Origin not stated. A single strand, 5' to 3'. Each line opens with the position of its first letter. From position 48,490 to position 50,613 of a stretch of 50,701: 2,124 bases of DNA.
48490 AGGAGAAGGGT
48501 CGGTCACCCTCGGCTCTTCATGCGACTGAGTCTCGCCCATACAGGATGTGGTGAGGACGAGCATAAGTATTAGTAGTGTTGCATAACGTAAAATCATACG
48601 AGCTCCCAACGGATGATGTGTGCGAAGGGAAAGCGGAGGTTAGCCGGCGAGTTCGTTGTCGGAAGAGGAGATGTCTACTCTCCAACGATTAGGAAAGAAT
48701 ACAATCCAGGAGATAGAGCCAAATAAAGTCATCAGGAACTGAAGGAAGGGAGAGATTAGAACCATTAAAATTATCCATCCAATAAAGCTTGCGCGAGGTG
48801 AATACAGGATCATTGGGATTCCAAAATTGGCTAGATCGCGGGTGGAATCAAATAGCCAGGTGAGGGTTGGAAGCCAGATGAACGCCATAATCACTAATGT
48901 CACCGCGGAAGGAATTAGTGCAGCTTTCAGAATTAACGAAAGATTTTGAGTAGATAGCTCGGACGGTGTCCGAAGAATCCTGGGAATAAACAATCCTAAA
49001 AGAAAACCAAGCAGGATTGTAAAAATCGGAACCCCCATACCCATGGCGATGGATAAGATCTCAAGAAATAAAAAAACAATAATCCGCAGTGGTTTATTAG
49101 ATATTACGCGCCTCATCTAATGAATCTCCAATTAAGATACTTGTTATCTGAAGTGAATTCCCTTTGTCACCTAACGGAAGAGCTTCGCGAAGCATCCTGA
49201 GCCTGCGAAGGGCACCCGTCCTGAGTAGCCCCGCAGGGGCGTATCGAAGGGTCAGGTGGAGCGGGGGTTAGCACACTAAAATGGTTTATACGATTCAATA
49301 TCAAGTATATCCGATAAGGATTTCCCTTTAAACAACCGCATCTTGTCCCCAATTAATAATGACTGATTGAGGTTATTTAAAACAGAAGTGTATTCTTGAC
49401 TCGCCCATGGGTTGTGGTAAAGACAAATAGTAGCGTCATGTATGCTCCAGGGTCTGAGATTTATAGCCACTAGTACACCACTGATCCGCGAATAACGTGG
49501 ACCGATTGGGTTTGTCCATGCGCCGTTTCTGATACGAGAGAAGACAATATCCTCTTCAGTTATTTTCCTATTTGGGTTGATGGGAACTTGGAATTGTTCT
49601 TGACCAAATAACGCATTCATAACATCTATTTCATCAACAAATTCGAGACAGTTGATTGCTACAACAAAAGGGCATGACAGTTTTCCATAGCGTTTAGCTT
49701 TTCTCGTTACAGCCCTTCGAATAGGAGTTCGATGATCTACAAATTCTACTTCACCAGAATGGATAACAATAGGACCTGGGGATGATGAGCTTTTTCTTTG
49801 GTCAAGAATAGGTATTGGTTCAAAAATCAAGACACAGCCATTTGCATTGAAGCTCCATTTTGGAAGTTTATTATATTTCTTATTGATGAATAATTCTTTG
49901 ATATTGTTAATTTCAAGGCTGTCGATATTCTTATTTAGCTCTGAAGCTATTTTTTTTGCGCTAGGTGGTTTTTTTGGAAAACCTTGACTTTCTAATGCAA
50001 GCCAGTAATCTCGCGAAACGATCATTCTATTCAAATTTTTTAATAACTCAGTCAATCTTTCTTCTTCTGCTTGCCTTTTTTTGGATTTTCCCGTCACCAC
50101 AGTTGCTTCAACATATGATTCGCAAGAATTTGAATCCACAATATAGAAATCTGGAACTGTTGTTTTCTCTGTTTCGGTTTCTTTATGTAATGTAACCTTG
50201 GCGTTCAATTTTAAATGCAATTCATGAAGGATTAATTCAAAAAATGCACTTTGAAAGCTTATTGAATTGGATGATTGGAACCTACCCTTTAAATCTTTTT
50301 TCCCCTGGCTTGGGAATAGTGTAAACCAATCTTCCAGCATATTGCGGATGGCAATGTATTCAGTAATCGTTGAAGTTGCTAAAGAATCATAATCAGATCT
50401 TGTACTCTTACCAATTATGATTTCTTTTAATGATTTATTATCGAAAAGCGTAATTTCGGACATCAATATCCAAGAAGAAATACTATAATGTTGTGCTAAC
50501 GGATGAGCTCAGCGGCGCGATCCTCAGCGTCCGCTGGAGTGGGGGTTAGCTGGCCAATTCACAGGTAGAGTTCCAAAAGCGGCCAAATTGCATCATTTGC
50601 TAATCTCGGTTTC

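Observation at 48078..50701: Candidate integron-type gene-cassette array: same-strand ORFs separated by attC-like structured repeats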

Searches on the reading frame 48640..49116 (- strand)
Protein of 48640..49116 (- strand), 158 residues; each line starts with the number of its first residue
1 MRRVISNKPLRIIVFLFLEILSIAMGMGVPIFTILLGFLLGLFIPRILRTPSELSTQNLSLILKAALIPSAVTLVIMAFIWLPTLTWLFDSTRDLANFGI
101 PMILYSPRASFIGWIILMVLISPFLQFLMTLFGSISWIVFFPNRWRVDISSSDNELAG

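Call 7: find_encoding_contigs(protein=window:48640-49116:-, flank=10000, max_places=10)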
Protein window:48640-49116:- (158 aa): no gene with exactly this product is on record in the collection.

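Call 19: search_protein_families(library=ncbifam, proteins=[window:48640-49116:-], max_evalue=0.01)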
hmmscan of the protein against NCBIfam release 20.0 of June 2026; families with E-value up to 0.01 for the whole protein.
window:48640-49116:- (158 aa): 0 families

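Call 20: search_protein_families(library=pfam, proteins=[window:48640-49116:-], max_evalue=0.01)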
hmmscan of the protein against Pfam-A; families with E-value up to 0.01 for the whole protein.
window:48640-49116:- (158 aa): 0 families

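Call 32: search_protein_families(library=padloc, proteins=[window:48640-49116:-], max_evalue=0.1)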
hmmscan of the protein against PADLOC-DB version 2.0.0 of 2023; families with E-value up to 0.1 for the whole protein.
window:48640-49116:- (158 aa): 0 families

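Call 58: find_related_loci(query=window:48640-49116:-, collection=metagenome_contigs, flank=10000)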
Query window:48640-49116:- (158 aa) in metagenome_contigs; peptide patterns used: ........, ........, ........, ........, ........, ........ (x = any residue, [..] = any of these).
361 stretches matched a pattern; 125 encode a relative of the query (tblastn E <= 1e-3); the best 80 are kept; 80 distinct loci.
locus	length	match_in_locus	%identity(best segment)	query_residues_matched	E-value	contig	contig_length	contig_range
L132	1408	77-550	89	1-158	5e-92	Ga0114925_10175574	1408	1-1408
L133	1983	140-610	76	1-157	1e-76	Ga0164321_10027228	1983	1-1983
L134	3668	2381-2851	76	1-157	7e-74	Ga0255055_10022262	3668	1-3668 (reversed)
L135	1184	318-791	68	1-158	6e-68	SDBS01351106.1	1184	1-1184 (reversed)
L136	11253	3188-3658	62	1-157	9e-57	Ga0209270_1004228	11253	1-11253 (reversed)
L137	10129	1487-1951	51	1-155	6e-46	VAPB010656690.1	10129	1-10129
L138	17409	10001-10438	54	1-146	1e-45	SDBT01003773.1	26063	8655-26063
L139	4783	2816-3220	56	1-135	1e-43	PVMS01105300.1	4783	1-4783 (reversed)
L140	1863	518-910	56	4-134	2e-42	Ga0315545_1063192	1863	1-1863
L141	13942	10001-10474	49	1-153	1e-39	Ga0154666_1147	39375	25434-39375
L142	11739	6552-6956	56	1-134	2e-39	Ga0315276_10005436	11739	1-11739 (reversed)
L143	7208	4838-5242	56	1-134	4e-39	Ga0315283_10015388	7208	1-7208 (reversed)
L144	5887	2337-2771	53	1-144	3e-39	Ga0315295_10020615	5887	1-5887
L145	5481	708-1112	55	1-134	9e-39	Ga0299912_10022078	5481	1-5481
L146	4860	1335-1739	55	1-134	9e-39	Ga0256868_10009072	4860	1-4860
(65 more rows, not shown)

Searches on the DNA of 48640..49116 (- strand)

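Call 59: search_with_rna_model(model_id=R1, sources=[L132, L133, L134, L135, L136, L137, L138, L139, L140, L141, L142, L143, L144, L145, L146, L147, L148, L149, L150, L151, L152, L153, L154, L155, L156, L157, L158, L159, L160, L161, L162, L163, L164, L165, L166, L167, L168, L169, L170, L171, L172, L173, L174, L175, L176, L177, L178, L179, L180, L181, L182, L183, L184, L185, L186, L187, L188, L189, L190, L191, L192, L193, L194, L195, L196, L197, L198, L199, L200, L201, L202, L203, L204, L205, L206, L207, L208, L209, L210, L211], max_evalue=0.01)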
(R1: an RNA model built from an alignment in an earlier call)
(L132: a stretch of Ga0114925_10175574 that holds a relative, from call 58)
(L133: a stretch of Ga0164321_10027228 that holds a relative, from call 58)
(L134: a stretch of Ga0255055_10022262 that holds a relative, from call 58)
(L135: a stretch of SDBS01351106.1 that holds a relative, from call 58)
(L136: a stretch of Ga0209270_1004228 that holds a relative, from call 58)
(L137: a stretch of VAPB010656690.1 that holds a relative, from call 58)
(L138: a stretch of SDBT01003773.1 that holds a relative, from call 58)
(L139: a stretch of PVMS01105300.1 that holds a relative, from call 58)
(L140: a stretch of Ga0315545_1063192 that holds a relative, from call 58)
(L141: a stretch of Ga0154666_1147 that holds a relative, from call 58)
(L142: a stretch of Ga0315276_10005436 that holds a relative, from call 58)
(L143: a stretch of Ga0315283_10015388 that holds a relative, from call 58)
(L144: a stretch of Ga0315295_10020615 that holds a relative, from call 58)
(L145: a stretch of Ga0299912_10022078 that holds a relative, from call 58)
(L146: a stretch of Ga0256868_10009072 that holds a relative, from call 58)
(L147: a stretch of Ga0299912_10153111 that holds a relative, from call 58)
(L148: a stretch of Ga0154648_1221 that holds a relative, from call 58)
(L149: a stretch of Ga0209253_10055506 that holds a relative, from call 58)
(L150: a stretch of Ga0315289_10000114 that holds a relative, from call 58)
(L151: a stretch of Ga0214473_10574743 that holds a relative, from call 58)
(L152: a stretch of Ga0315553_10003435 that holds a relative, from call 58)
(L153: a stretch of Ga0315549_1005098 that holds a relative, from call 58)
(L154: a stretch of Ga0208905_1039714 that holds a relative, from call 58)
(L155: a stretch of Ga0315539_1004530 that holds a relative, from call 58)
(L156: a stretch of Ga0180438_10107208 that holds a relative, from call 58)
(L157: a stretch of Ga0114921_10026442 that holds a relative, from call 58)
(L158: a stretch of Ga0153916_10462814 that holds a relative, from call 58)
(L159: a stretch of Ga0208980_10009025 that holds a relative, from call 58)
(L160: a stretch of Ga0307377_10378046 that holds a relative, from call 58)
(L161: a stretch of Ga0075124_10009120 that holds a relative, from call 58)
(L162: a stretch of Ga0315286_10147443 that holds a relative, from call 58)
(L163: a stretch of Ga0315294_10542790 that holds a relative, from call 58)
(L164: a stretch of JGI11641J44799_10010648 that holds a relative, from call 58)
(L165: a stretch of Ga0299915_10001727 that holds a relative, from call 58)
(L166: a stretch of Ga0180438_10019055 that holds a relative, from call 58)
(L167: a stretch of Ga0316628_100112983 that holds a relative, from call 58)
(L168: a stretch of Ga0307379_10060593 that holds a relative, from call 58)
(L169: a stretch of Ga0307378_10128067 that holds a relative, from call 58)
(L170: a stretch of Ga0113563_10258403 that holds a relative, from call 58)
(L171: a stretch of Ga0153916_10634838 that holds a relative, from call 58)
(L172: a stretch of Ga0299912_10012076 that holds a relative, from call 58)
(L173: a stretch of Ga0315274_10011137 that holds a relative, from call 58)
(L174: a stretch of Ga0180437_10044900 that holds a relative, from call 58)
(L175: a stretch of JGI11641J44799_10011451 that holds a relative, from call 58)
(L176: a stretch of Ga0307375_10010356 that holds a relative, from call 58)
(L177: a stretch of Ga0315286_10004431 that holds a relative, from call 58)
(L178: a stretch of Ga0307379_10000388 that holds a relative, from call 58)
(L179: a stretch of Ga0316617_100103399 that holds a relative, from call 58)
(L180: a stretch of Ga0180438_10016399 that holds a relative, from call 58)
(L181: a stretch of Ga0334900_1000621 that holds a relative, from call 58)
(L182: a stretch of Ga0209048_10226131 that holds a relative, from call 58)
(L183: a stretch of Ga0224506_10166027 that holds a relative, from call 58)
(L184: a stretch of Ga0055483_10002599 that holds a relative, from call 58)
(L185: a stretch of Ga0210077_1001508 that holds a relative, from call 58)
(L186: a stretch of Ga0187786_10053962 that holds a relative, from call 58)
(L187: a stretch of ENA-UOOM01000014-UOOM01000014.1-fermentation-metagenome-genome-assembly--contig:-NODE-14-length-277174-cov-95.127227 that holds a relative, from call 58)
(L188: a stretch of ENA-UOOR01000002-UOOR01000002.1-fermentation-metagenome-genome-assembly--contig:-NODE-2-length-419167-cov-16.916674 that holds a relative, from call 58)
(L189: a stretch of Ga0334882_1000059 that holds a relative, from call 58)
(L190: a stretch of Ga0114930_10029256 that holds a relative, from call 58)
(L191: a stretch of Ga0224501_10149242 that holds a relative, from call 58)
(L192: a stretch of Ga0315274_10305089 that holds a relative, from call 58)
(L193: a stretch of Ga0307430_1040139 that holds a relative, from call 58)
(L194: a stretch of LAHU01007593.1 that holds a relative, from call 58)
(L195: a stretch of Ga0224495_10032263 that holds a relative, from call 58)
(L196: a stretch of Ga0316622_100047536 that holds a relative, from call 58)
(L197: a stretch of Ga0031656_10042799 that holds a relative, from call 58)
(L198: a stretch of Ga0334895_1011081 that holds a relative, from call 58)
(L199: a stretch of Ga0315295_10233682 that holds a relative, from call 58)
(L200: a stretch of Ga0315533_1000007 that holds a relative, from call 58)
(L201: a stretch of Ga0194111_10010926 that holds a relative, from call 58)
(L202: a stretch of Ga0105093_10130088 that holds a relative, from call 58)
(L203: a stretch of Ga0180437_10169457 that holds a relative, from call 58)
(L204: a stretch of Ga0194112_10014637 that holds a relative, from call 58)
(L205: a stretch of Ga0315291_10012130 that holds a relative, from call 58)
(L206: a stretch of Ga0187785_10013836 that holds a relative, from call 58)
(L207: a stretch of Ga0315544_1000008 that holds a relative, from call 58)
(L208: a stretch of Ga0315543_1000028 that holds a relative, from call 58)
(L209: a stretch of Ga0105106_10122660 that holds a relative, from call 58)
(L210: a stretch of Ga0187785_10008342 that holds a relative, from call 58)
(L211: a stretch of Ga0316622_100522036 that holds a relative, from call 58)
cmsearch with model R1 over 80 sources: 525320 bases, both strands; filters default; matches with E-value up to 0.01: 10.
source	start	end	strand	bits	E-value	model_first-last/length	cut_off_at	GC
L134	1117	1239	+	70.7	1e-15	1-100/100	no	0.57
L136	3659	3782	+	56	9.4e-12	1-100/100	no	0.59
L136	7137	7260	+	52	1.1e-10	1-100/100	no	0.6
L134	35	120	+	51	2.1e-10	1-100/100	no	0.55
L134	1663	1748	+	45.4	6.6e-09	1-100/100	no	0.52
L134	2852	2908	+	36.4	1.8e-06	1-100/100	no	0.6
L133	611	703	+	34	7.6e-06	1-100/100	no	0.65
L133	18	86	+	31.1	4.6e-05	1-100/100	no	0.42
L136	6518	6612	+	28.9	0.00019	1-100/100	no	0.55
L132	548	588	+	27.5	0.00044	1-100/100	no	0.61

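Call 62: search_with_rna_model(model_id=R1, sources=[L132, L133, L134, L135, L136], max_evalue=10, filters=off)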
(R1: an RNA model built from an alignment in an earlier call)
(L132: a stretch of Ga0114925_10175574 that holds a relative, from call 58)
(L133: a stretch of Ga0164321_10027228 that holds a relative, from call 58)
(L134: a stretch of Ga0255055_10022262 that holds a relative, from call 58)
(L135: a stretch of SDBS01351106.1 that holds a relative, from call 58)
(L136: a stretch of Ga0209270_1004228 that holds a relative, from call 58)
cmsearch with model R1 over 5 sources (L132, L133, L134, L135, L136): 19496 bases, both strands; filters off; matches with E-value up to 10: 21.
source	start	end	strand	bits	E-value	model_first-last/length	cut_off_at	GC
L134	1117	1239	+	70.7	3.8e-17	1-100/100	no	0.57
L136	3659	3782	+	56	3.5e-13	1-100/100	no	0.59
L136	7137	7260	+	52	4.1e-12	1-100/100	no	0.6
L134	35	120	+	51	7.9e-12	1-100/100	no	0.55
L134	1663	1748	+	45.4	2.5e-10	1-100/100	no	0.52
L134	2852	2908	+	36.4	6.6e-08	1-100/100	no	0.6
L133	611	703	+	34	2.8e-07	1-100/100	no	0.65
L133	18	86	+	31.1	1.7e-06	1-100/100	no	0.42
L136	6518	6612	+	28.9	6.9e-06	1-100/100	no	0.55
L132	548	588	+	27.5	1.6e-05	1-100/100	no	0.61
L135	141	263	+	20.7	0.0011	1-100/100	no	0.48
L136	5002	5059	+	13.9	0.073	1-100/100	no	0.57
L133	742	797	+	13.3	0.1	1-100/100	no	0.62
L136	5794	5830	+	10.7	0.52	16-84/100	no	0.41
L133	1209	1267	+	7.5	3.8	1-100/100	no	0.63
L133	1641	1663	-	7.5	3.8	1-100/100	no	0.7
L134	3264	3284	+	7.1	5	1-100/100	no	0.57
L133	632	671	-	6.9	5.6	1-100/100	no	0.7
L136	7482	7540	+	6.8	5.7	1-100/100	no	0.63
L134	936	966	-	6.8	5.9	1-100/100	no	0.55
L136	10067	10097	+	6.4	7.6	1-100/100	no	0.48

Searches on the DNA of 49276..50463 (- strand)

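Call 51: search_with_rna_model(model_id=R1, sources=[L127, L128, L129, L130, L131, L126], max_evalue=1, filters=off)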
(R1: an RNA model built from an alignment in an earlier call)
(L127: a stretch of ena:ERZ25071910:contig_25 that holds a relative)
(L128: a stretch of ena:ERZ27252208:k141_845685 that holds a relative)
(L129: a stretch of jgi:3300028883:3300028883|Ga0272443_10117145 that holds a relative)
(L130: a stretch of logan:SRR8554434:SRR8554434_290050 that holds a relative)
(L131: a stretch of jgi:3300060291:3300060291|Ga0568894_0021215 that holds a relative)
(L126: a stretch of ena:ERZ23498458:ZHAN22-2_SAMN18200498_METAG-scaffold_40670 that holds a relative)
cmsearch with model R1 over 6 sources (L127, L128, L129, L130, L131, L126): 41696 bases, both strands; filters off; matches with E-value up to 1: 21.
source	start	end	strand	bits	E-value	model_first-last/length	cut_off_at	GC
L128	3500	3599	+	78.1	8.8e-19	1-100/100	no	0.65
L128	1234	1355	+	69.5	1.8e-16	1-100/100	no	0.54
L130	1231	1352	+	69.5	1.8e-16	1-100/100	no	0.54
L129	1220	1341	+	62.7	1.2e-14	1-100/100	no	0.53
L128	2895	2972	+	57.6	2.7e-13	1-100/100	no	0.63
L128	1803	1927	+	56.4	6e-13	1-100/100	no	0.57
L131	642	729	+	30.9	4.1e-06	1-100/100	no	0.69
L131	3136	3224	+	30.8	4.6e-06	1-100/100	no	0.7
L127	9831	9953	+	25.5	0.00012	1-100/100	no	0.58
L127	14407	14529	+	24.6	0.0002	1-100/100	no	0.56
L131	7656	7743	+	23.4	0.00045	1-100/100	no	0.67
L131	8773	8862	+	23.3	0.00045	1-100/100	no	0.61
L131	9354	9442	+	22.6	0.00073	1-100/100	no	0.65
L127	3861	3949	+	22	0.0011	1-100/100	no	0.62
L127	11191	11313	+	21.4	0.0015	1-100/100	no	0.61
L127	6894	7016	+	21.2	0.0017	1-100/100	no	0.63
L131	1810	1898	+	19.9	0.0039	1-100/100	no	0.69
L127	7889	8010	+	19.5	0.005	1-100/100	no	0.57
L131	53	182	+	18.7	0.0079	1-100/100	no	0.71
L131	5983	6072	+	15.9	0.046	1-100/100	no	0.56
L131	6769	6891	+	11.3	0.77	1-100/100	no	0.59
